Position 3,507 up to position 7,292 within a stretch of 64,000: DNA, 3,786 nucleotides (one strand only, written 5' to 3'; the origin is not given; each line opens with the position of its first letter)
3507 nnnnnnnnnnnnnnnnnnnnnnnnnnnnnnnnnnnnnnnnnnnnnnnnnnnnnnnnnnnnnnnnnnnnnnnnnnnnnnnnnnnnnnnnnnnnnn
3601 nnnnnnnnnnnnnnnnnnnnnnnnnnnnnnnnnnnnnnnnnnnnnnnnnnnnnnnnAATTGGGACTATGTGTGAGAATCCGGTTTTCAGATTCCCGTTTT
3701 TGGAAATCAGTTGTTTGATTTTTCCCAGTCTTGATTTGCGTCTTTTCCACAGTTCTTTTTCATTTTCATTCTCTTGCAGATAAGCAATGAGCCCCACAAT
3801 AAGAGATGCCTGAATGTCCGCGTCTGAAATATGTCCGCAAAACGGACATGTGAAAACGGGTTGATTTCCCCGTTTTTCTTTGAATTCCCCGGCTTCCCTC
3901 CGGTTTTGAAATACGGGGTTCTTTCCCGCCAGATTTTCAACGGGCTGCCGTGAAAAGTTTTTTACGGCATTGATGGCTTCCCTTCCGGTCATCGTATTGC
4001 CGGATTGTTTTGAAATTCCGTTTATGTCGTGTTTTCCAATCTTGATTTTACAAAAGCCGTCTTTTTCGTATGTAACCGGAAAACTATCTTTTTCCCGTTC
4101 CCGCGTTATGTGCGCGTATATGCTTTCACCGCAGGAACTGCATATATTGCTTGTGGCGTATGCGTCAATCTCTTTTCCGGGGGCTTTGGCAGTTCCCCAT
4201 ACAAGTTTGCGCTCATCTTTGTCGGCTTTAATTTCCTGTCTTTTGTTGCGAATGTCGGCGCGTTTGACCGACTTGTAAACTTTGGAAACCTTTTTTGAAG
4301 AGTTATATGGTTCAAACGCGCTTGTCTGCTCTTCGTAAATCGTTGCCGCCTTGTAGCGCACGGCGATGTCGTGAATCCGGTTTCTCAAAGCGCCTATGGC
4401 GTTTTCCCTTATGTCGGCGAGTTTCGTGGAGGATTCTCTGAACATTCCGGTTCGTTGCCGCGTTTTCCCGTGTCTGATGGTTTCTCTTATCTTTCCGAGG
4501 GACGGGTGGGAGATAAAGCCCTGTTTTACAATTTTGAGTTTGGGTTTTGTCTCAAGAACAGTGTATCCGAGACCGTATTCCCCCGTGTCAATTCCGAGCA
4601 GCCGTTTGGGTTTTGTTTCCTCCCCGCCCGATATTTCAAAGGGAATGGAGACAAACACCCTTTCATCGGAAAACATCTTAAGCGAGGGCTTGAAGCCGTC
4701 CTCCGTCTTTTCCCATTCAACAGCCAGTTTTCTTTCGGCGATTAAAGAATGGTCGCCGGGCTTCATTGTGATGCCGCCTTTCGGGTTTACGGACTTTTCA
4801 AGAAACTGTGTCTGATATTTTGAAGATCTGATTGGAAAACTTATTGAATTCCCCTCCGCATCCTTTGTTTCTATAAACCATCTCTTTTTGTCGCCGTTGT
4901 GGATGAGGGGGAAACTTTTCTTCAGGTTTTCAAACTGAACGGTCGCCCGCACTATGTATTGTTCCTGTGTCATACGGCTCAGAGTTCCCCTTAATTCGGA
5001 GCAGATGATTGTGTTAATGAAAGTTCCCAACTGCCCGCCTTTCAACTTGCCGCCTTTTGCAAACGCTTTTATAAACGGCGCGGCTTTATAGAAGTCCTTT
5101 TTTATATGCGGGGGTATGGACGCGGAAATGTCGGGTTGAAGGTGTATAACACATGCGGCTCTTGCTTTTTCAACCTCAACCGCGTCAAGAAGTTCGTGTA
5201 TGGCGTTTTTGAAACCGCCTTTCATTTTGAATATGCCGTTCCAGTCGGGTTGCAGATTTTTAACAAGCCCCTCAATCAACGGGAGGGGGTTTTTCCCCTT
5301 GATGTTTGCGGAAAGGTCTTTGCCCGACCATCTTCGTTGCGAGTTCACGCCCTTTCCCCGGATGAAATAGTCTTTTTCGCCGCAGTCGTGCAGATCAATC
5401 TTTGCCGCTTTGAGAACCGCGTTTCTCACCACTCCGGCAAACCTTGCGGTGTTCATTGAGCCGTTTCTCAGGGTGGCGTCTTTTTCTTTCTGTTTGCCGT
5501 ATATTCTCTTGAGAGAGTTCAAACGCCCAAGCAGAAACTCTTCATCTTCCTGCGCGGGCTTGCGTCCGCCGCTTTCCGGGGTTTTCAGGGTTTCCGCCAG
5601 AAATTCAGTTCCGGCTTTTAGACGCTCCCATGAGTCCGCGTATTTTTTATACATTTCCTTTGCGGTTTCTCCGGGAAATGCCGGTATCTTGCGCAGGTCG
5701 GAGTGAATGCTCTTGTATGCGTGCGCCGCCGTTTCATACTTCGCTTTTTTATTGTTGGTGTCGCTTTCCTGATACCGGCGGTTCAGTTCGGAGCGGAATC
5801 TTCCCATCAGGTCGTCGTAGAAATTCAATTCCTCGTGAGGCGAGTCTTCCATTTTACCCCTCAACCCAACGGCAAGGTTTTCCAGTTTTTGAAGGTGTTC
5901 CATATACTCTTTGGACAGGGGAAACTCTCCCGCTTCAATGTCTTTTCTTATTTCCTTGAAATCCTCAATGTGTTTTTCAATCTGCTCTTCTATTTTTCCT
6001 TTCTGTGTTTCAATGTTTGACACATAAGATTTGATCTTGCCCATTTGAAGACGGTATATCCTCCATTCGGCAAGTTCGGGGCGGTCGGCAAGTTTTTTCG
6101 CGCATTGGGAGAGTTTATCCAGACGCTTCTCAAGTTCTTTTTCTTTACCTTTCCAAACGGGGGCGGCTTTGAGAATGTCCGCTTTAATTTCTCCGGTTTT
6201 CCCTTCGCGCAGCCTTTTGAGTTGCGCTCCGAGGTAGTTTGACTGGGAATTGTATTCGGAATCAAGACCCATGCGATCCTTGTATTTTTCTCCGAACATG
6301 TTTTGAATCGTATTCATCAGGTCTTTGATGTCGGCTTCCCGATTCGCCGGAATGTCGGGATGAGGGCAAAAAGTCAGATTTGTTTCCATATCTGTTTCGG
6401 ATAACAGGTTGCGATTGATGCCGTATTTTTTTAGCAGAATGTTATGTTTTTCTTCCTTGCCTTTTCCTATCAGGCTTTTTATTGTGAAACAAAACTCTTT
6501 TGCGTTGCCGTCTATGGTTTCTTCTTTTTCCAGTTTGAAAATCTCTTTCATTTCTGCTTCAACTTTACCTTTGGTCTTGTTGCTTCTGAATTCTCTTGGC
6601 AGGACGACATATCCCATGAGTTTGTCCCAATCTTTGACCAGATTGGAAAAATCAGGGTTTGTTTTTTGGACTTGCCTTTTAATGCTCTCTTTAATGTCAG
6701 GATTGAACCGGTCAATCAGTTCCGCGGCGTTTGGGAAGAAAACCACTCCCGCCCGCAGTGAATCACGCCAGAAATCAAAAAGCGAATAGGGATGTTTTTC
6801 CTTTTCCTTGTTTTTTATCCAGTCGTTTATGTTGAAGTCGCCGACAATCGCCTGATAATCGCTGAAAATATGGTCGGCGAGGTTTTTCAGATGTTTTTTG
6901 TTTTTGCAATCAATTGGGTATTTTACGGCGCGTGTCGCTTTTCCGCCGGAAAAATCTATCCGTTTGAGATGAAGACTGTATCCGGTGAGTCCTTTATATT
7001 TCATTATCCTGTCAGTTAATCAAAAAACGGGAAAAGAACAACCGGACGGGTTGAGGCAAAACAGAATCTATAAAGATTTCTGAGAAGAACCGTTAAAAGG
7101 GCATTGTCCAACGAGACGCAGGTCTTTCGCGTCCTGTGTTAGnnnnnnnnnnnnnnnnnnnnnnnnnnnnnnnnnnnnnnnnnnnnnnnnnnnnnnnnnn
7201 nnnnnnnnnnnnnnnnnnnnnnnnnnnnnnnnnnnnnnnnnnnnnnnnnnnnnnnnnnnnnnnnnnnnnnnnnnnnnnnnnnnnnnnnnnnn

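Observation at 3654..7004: Stand-alone Cas12-family (type V) effector of 1116 aa with no adaptation module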

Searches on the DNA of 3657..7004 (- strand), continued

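Call 75: search_with_rna_model(model_id=R3, source=window, max_evalue=5, filters=off, show_alignments=2)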
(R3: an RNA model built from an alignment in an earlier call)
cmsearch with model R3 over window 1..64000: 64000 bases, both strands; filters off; matches with E-value up to 5: 22.
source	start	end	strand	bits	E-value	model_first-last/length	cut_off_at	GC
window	7044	7095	-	16.5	0.074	1-56/56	no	0.4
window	8303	8347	-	15.4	0.15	1-56/56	no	0.6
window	15979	16014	-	12.5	0.78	1-56/56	no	0.56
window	49235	49272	+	12.3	0.89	1-56/56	no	0.55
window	20495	20526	+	11.9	1.1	1-56/56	no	0.59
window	7718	7751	+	11.8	1.2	1-56/56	no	0.44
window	3854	3875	+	11.7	1.3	1-56/56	no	0.45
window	57669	57703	+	11.2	1.7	1-56/56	no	0.63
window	14462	14525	-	10.7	2.3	1-56/56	no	0.55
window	53431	53471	+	10.4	2.6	1-56/56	no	0.51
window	3854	3875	-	10.2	3.1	1-56/56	no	0.45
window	11102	11120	-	10.1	3.3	1-56/56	no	0.68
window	7647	7679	-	10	3.3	1-56/56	no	0.61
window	53139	53219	-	10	3.4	1-56/56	no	0.67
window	46275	46337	-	10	3.5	1-56/56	no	0.37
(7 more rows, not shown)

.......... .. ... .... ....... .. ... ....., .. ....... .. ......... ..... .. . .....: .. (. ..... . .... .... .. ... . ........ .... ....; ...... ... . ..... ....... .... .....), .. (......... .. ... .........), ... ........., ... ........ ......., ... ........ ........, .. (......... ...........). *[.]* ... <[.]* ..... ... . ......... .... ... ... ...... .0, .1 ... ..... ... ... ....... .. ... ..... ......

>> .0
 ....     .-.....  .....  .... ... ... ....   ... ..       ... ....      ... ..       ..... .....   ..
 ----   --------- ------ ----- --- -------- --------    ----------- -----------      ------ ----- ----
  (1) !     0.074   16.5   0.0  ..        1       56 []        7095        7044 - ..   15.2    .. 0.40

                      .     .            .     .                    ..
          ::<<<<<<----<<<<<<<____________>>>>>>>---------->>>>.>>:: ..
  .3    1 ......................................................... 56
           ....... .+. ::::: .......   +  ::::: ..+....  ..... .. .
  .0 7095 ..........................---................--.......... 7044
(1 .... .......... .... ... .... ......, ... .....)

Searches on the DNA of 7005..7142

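Call 72: search_with_rna_model(model_id=R2, source=window, start=7005, end=7142, max_evalue=10, filters=off)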
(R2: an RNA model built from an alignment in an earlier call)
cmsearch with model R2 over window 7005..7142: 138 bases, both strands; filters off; matches with E-value up to 10: 5.
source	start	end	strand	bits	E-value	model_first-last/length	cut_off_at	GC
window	7044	7095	-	14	0.0004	1-54/54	no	0.4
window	7095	7128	+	3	0.57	1-54/54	no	0.5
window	7113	7126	-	0.8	2.5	1-54/54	no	0.57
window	7058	7080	+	-0.1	4.5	1-54/54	no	0.22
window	7007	7032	-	-0.8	7.3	14-34/54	no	0.38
